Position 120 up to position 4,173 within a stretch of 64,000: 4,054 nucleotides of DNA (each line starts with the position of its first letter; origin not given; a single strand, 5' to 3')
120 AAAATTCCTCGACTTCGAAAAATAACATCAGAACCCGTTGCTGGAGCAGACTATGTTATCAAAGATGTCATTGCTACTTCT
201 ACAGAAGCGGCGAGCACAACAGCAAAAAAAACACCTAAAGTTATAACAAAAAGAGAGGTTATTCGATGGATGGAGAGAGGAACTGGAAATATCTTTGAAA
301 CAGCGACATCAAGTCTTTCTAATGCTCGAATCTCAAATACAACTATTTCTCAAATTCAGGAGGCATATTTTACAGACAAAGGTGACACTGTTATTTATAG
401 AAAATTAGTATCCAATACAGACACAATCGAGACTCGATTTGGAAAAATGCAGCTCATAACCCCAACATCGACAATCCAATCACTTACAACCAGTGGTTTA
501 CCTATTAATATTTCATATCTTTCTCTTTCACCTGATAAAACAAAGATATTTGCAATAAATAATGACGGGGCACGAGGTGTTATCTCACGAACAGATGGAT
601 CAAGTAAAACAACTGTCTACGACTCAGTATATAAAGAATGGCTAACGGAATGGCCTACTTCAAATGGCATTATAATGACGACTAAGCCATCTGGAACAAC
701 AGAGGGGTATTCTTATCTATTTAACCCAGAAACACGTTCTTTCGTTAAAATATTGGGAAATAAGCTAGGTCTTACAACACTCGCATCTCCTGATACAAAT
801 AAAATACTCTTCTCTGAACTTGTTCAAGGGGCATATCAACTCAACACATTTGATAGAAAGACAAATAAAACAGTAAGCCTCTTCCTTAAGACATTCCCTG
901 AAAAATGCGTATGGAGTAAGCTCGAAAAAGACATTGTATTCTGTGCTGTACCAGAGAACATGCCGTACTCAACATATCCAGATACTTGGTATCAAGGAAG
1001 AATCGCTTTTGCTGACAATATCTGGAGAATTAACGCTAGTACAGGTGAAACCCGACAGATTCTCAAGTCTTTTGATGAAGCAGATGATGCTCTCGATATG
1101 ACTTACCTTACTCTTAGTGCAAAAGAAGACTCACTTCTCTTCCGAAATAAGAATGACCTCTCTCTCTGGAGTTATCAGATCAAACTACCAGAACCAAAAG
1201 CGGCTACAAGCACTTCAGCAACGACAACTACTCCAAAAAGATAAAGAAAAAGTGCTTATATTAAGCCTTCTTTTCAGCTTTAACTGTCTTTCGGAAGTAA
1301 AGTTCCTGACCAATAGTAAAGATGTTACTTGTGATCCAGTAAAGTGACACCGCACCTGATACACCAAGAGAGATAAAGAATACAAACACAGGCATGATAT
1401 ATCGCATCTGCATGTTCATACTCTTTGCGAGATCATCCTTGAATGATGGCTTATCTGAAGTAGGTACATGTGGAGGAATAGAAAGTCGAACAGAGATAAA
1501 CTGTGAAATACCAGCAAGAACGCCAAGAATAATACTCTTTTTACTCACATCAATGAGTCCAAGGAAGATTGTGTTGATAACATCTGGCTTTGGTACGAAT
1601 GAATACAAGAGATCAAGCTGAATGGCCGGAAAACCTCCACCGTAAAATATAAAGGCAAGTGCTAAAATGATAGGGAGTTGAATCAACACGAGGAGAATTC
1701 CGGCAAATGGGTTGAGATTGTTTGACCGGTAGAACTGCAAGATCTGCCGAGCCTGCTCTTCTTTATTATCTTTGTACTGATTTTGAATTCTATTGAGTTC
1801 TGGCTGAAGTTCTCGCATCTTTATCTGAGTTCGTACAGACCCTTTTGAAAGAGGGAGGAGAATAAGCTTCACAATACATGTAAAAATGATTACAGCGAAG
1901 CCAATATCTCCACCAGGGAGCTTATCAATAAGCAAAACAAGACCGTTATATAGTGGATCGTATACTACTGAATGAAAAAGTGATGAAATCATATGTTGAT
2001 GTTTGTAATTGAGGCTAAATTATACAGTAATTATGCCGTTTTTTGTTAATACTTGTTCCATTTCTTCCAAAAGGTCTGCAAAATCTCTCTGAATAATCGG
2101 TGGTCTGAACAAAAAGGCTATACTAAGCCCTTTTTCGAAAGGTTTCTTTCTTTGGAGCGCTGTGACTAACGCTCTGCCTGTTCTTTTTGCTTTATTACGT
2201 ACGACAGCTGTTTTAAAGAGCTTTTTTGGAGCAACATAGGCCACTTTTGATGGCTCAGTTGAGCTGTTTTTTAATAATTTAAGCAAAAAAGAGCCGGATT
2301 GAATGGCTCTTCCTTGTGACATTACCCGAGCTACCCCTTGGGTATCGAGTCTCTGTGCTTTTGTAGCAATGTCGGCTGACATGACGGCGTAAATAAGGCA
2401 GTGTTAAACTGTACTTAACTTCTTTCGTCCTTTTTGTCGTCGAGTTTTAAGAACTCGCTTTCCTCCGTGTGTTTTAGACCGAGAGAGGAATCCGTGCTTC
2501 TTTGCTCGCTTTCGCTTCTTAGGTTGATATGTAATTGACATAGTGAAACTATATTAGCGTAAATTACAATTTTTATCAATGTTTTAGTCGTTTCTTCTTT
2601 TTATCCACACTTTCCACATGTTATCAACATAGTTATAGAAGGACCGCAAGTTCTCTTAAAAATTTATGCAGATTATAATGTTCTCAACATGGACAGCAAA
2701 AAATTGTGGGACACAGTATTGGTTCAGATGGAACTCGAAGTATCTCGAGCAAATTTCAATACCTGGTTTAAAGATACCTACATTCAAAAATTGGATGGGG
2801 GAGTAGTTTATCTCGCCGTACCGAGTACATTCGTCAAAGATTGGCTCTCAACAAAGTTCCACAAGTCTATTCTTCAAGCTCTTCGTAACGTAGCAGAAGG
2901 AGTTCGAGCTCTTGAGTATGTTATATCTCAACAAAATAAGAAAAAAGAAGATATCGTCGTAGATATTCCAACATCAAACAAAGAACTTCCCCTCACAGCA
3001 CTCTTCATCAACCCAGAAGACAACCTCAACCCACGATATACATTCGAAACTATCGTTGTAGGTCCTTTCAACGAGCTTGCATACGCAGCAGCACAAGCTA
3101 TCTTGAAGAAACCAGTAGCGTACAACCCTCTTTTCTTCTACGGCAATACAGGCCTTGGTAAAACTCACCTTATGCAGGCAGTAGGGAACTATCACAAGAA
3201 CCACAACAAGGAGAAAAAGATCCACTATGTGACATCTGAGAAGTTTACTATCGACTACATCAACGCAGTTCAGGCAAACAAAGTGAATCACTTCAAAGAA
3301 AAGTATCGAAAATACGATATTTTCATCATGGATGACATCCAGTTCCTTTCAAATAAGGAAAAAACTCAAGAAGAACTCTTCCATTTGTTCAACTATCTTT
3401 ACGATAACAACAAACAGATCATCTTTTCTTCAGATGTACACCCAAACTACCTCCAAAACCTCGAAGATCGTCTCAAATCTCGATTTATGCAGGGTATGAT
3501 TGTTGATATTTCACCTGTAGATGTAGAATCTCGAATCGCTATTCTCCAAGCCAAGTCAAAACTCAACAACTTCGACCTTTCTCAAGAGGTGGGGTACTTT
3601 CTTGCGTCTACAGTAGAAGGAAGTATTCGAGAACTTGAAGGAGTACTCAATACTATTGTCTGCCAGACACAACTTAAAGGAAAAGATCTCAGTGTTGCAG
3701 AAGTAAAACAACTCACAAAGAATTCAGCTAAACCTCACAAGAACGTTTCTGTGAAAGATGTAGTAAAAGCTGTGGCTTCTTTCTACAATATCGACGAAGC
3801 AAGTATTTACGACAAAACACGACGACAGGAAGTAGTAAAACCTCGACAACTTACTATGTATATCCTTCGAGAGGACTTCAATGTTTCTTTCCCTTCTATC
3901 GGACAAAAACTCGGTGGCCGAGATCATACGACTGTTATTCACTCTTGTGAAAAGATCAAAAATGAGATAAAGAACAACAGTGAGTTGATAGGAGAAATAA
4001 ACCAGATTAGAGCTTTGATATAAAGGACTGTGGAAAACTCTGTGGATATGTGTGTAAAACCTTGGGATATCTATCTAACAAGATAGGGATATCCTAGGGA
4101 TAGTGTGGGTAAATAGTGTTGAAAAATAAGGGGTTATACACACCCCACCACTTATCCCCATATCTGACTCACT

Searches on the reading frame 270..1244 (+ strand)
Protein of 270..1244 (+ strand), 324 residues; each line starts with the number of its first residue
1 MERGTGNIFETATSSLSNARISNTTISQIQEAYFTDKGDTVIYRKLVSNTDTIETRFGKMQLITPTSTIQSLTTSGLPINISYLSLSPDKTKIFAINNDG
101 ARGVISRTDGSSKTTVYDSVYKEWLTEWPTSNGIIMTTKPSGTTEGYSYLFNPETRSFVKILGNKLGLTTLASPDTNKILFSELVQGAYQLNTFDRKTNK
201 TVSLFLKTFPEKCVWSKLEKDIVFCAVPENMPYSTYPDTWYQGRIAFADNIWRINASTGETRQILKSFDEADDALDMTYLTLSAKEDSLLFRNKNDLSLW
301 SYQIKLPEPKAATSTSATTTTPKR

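Call 89: find_encoding_contigs(protein=window:270-1244:+, flank=10000, max_places=2)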
Protein window:270-1244:+ (324 aa): no gene with exactly this product is on record in the collection.

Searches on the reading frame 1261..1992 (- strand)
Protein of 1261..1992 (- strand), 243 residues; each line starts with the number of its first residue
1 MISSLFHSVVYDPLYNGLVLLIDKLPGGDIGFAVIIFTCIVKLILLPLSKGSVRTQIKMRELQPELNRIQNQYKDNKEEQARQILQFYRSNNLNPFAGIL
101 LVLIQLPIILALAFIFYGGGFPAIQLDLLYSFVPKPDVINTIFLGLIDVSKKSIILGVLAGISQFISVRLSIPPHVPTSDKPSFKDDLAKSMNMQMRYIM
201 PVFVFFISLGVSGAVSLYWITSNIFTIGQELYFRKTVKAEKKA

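Call 90: find_encoding_contigs(protein=window:1261-1992:-, flank=10000, max_places=2)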
Protein window:1261-1992:- (243 aa): 2 contigs read that carry it; 2 places shown.
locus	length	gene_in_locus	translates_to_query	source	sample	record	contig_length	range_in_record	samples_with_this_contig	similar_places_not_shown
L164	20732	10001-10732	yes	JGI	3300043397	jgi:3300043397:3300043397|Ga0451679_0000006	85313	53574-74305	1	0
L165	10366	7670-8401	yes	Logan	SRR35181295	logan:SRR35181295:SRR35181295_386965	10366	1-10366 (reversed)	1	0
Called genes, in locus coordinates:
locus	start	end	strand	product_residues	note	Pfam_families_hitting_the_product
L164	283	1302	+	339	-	PF05496:RuvB_N, PF06068:TIP49 (faint), PF01078:Mg_chelatase (faint), PF00004:AAA, PF07728:AAA_5 (weak), PF17864:AAA_lid_4, PF05491:WHD_RuvB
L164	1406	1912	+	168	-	PF02075:RuvC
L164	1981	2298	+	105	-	-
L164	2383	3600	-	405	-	PF00579:tRNA-synt_1b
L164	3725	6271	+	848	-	PF00912:Transgly, PF00905:Transpeptidase, PF17957:Big_7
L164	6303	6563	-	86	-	-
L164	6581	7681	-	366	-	PF00712:DNA_pol3_beta, PF02767:DNA_pol3_beta_2, PF02768:DNA_pol3_beta_3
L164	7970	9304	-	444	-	PF11638:DnaA_N, PF00308:Bac_DnaA, PF00004:AAA (faint), PF01695:IstB_IS21 (weak), PF13173:AAA_14 (weak), PF08299:Bac_DnaA_C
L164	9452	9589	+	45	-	PF00468:Ribosomal_L34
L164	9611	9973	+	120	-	PF00825:Ribonuclease_P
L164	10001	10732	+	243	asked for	PF02096:60KD_IMP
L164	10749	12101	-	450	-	-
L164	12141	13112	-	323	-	PF08291:Peptidase_M15_3 (weak), PF26571:VldE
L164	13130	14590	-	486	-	-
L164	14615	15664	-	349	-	-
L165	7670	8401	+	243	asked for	PF02096:60KD_IMP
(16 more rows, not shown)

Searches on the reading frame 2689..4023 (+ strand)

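Call 91: search_protein_families(library=pfam, proteins=[window:2689-4023:+], max_evalue=0.001)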
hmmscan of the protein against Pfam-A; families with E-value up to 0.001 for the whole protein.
window:2689-4023:+ (444 aa): 7 families
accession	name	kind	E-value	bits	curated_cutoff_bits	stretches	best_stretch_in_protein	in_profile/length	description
PF00308.24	Bac_DnaA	-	2.5e-64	216.8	23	1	113-273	1-162/162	Bacterial DnaA ATPAse domain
PF08299.17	Bac_DnaA_C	-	9.4e-25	86.9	31.5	1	356-423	2-69/69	Bacterial dnaA protein helix-turn-helix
PF11638.13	DnaA_N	-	2.2e-16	59.8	24.6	1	5-66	2-64/65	DnaA N-terminal domain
PF01695.23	IstB_IS21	-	2e-08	34.5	24.1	1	148-260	95-205/238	IstB-like ATP binding protein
PF13173.12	AAA_14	-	4.7e-06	27.1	27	1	147-267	4-116/129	AAA domain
PF00004.35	AAA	-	2.1e-05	25.4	21.2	1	149-242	2-100/131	ATPase family associated with various cellular activities (AAA)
PF13401.12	AAA_22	-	0.00044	21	27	0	148-239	8-111/130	AAA domain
